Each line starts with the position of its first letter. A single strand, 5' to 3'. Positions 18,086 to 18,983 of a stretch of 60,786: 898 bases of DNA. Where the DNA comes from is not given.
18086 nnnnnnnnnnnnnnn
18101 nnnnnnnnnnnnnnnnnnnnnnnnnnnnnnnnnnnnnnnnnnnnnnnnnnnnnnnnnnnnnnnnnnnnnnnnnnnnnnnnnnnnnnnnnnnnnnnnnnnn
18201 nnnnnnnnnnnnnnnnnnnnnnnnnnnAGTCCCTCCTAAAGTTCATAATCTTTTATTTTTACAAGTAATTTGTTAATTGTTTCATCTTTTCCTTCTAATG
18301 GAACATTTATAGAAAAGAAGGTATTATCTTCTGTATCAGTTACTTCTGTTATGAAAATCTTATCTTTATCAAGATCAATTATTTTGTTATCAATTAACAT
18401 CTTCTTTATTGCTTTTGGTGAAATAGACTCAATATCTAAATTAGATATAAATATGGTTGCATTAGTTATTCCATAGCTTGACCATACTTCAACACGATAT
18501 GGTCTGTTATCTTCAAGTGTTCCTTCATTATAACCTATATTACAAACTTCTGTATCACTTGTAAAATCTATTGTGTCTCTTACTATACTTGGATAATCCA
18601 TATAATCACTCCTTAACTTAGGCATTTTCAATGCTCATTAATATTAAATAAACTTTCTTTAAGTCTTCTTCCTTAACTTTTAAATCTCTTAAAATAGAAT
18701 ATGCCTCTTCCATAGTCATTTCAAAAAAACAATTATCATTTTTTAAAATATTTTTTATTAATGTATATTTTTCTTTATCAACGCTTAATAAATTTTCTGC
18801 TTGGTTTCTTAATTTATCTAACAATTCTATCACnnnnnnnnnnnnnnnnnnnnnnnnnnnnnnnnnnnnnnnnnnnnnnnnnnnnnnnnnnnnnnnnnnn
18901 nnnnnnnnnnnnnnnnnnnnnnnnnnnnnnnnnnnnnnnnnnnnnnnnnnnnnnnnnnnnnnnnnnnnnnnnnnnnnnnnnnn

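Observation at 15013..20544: Seven-gene, translationally coupled operon of soluble unknown proteins built around a minimal FtsK/SpoIIIE motor domain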

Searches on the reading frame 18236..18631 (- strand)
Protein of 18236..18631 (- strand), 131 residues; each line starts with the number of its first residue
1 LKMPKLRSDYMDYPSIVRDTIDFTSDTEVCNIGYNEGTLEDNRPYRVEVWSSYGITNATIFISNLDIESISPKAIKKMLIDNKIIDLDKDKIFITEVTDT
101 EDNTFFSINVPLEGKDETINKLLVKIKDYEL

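Call 3: search_protein_families(library=pfam, proteins=[window:18236-18631:-], max_evalue=1)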
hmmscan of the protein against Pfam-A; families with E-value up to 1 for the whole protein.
window:18236-18631:- (131 aa): 1 family
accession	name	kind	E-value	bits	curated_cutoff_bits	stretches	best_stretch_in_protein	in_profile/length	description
PF05798.17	Phage_FRD3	-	0.0066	17.4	28.1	1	90-124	20-54/75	Bacteriophage FRD3 protein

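Call 4: search_protein_families(library=padloc, proteins=[window:18236-18631:-], max_evalue=1)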
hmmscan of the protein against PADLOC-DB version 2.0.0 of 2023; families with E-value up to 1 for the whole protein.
window:18236-18631:- (131 aa): 0 families

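Call 5: search_protein_families(library=ncbifam, proteins=[window:18236-18631:-], max_evalue=1)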
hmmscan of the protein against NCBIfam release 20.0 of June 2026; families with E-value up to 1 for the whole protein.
window:18236-18631:- (131 aa): 0 families

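Call 6: search_protein_families(library=phrogs, proteins=[window:18236-18631:-], max_evalue=1)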
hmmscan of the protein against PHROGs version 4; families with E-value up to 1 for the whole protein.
window:18236-18631:- (131 aa): 0 families

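Call 23: find_related_loci(query=A2, collection=metagenome_contigs, flank=8000)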
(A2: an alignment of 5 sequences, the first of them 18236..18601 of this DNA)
Query A2 (121 aa) in metagenome_contigs; peptide patterns used: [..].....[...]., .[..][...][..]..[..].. (x = any residue, [..] = any of these).
111 stretches matched a pattern; 20 encode a relative of the query (tblastn E <= 1e-3); 20 distinct loci.
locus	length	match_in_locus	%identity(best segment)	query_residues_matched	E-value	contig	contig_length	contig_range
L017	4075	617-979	81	1-121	7e-63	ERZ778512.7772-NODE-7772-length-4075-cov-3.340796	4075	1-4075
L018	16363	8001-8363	79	1-121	5e-53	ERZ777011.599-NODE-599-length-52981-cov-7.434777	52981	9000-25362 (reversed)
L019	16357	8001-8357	63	1-119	7e-46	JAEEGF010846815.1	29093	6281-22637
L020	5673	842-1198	63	1-119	1e-45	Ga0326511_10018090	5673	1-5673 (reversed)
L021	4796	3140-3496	61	1-119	1e-45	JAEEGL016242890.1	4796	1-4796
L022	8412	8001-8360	56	1-120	3e-43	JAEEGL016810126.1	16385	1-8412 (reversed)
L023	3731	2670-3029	56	1-120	3e-43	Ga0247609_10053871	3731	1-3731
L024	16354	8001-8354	58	2-119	7e-43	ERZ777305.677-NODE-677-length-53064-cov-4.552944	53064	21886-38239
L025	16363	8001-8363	54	1-121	8e-42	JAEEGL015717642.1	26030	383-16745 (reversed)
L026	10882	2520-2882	51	1-121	2e-36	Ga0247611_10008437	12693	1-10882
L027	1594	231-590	52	1-120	7e-37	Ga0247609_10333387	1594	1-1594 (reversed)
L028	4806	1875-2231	44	1-121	4e-33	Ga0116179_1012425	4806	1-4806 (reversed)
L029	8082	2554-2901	48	1-121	8e-33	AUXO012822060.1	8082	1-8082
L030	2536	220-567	50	1-121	8e-33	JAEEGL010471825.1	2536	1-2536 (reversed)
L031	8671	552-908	44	1-121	4e-33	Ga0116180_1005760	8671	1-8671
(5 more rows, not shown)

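Call 24: find_related_loci(query=A2, collection=viral_contigs, flank=8000)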
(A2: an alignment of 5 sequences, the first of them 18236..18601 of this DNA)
Query A2 (121 aa) in viral_contigs; peptide patterns used: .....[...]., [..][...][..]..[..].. (x = any residue, [..] = any of these).
127 stretches matched a pattern, but none encodes a relative of the query by tblastn (E <= 1e-3).

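Call 34: search_solved_structures(query=A6, max_evalue=10)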
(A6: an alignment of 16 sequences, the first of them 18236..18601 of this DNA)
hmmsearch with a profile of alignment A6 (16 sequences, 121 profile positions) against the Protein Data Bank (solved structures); distinct sequences matched with E-value up to 10: 4.
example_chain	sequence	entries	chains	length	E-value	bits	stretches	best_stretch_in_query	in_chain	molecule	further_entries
2wys_A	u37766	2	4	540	0.82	13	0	57-107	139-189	ENDO-1,4-BETA-XYLANASE Y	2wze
2w5f_A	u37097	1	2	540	0.82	13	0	57-107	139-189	ENDO-1,4-BETA-XYLANASE Y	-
4ro3_A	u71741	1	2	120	0.95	12.8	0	29-85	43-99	Hypothetical Protein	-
7f4s_D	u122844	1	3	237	1.9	11.8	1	41-98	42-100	MTA9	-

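Call 43: find_homologous_proteins(query=A6, max_evalue=0.001)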
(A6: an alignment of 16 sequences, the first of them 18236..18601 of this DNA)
Query A6 (16 sequences) (121 aa, profile of the alignment): 168 proteins with E <= 0.001 among 554 candidates; the best 120 are listed.
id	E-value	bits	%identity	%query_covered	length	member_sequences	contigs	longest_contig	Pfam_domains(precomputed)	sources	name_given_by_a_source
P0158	3.5e-53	197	81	100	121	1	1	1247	-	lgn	-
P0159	4.2e-53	196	84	100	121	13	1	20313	-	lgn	-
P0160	6.2e-53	196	80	100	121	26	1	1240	-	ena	-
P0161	7.1e-53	196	82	100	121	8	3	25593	-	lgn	-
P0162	2.3e-52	194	74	100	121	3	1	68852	-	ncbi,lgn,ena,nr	ncbi:MAG: hypothetical protein J1F35_07225 [Erysipelotrichales bacterium]|nr:hypothetical protein [E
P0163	2.3e-52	194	69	100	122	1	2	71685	-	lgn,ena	-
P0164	3.1e-52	194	83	100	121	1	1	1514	-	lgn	-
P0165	4.0e-52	193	70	100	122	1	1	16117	-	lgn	-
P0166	4.4e-52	193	98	100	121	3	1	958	-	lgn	-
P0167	6.1e-52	193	83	100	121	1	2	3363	-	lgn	-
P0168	6.3e-52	193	79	100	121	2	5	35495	-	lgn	-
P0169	1.1e-51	192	73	99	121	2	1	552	-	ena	-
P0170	1.3e-51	192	73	99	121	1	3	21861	-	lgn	-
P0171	1.3e-51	192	66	98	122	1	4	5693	-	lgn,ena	-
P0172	2.5e-51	191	72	99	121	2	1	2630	-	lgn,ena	-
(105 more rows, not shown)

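Call 54: predict_structure(alignment_id=A10)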
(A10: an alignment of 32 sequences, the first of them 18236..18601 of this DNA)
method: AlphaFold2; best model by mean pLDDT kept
length: 121 residues; sequences in the alignment: 32
mean_pLDDT: 84.1   pTM: 0.79
mean pLDDT of the five models: 84.1, 83.0, 81.0, 80.7, 80.3
residues with pLDDT >= 90: 54; 70-90: 51; 50-70: 12; < 50: 4
segments of 3 or more residues with pLDDT < 50: 14-16
pLDDT, mean of each block of 10 residues (from residue 1): 68 57 90 91 88 90 92 91 86 89 89 84 49
secondary structure, 60 per line:
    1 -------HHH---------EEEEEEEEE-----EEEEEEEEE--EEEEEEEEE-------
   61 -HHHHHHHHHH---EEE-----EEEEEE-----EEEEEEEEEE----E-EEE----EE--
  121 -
elements in order: E20-28 E34-42 E45-53 H62-71 E75-77 E83-88 E94-103 E110-112

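Call 57: fold_search(model_id=the predicted structure, library=pdb)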
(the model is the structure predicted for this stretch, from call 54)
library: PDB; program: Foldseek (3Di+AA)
matches with E <= 10: 1310; with E <= 0.001: 0
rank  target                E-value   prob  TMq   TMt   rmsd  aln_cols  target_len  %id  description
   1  2v42_A                1.5e-01  0.77  0.42  0.20  11.5       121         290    8  Crystal structure of RseB: a sensor for periplasmic stress response in E. coli (released 2007-08-28)
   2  4krd_A                1.7e-01  0.47  0.28  0.15   7.5        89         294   18  Crystal Structure of Pho85-Pcl10 Complex (released 2013-09-18)
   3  7amv_A                1.9e-01  0.30  0.28  0.05  10.1        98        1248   14  Atomic structure of the poxvirus transcription pre-initiation complex in the initially melted state (released 2021-10-06)
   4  1db2_A                1.9e-01  0.23  0.22  0.10   9.7        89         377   16  CRYSTAL STRUCTURE OF NATIVE PLASMINOGEN ACTIVATOR INHIBITOR-1 (released 1999-11-10)
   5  1dvm_B                2.0e-01  0.44  0.26  0.10   9.4        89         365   12  ACTIVE FORM OF HUMAN PAI-1 (released 2000-09-06)
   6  3q02_B                2.1e-01  0.44  0.27  0.10   9.3        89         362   13  Crystal structure of plasminogen activator inhibitor-1 in a metastable active conformation. (released 2011-06-22)
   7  3q03_B                2.2e-01  0.69  0.28  0.11   4.5        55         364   14  Crystal structure of plasminogen activator inhibitor-1 in a metastable active conformation. (released 2011-06-22)
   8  1til_E                2.2e-01  0.20  0.25  0.22   8.3        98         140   14  Crystal Structures of the ADP and ATP bound forms of the Bacillus Anti-sigma factor SpoIIAB in complex with the Anti-a (released 2004-06-15)
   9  1db2_B                2.5e-01  0.41  0.26  0.10   9.4        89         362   12  CRYSTAL STRUCTURE OF NATIVE PLASMINOGEN ACTIVATOR INHIBITOR-1 (released 1999-11-10)
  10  7aqf_A                2.5e-01  0.25  0.25  0.11   8.7        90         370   14  Crystal Structure of Small Molecule Inhibitor TM5484 Bound to Stabilized Active Plasminogen Activator Inhibitor-1 (PAI (released 2021-02-17)
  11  4kds                  2.6e-01  0.13  0.25  0.10  16.4       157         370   10  Crystal structure of latent rainbow trout plasminogen activator inhibitor 1 (PAI-1) (released 2013-05-22)
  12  1dvm_C                2.8e-01  0.69  0.28  0.11   4.4        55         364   13  ACTIVE FORM OF HUMAN PAI-1 (released 2000-09-06)
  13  8ih8_D                2.8e-01  0.63  0.34  0.32   6.6        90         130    9  anti-sigmaF factor and Anti-sigmaF factor antagonist complex(usfx-RsfB) (released 2024-02-28)
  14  6i8s_A                2.8e-01  0.38  0.26  0.10   8.9        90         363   13  Discovery and characterisation of an antibody that selectively modulates the inhibitory activity of plasminogen activa (released 2019-02-13)
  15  6rie_A                2.8e-01  0.38  0.31  0.05   9.3        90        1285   17  Structure of Vaccinia Virus DNA-dependent RNA polymerase co-transcriptional capping complex (released 2019-12-18)
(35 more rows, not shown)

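Call 87: search_dna_similar(query=window:18236-18601:-, collection=phages, mode=protein, max_evalue=0.01, max_rows=5)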
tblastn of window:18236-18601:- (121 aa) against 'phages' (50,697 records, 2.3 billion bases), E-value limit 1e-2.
No match.

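Call 88: search_dna_similar(query=window:18236-18601:-, collection=plasmids, mode=protein, max_evalue=0.01, max_rows=5)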
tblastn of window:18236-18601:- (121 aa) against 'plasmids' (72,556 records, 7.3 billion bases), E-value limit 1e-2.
No match.

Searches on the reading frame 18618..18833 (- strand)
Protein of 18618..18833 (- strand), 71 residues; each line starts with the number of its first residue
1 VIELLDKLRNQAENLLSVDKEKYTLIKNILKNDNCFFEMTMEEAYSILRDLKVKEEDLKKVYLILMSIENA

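Call 3: search_protein_families(library=pfam, proteins=[window:18618-18833:-], max_evalue=1)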
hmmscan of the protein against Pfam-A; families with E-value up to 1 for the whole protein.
window:18618-18833:- (71 aa): 2 families
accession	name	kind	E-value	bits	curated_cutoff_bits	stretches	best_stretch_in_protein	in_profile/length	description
PF14297.12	Lin1244_N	-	0.028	15.6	25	1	24-64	31-72/95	Lin1244/Lin1753-like, N-terminal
PF01191.24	RNA_pol_Rpb5_C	-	0.15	12.3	23.5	1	39-61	15-37/73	RNA polymerase Rpb5, C-terminal domain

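Call 4: search_protein_families(library=padloc, proteins=[window:18618-18833:-], max_evalue=1)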
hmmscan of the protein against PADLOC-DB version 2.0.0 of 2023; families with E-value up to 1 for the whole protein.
window:18618-18833:- (71 aa): 2 families
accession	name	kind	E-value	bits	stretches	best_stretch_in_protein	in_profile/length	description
PDLC02479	BrxC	-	0.0031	13.8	1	7-55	972-1020/1172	BrxC-PglY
PDLC05043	PDC-S57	-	0.0085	13.7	1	33-60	84-111/221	-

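Call 5: search_protein_families(library=ncbifam, proteins=[window:18618-18833:-], max_evalue=1)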
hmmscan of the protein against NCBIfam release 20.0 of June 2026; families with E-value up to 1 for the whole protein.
window:18618-18833:- (71 aa): 0 families

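Call 6: search_protein_families(library=phrogs, proteins=[window:18618-18833:-], max_evalue=1)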
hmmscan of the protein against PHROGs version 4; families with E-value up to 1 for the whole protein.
window:18618-18833:- (71 aa): 1 family
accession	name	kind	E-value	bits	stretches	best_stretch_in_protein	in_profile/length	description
phrog_21049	-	unknown function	0.016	16.4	1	6-63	67-123/131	-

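Call 70: search_solved_structures(query=A8, max_evalue=10)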
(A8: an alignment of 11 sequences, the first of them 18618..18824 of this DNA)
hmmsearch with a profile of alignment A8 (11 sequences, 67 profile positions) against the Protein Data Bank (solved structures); distinct sequences matched with E-value up to 10: 1.
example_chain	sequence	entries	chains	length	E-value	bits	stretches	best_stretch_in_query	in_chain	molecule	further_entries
3k8p_D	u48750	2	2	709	0.48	13.9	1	19-47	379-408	Protein transport protein SEC39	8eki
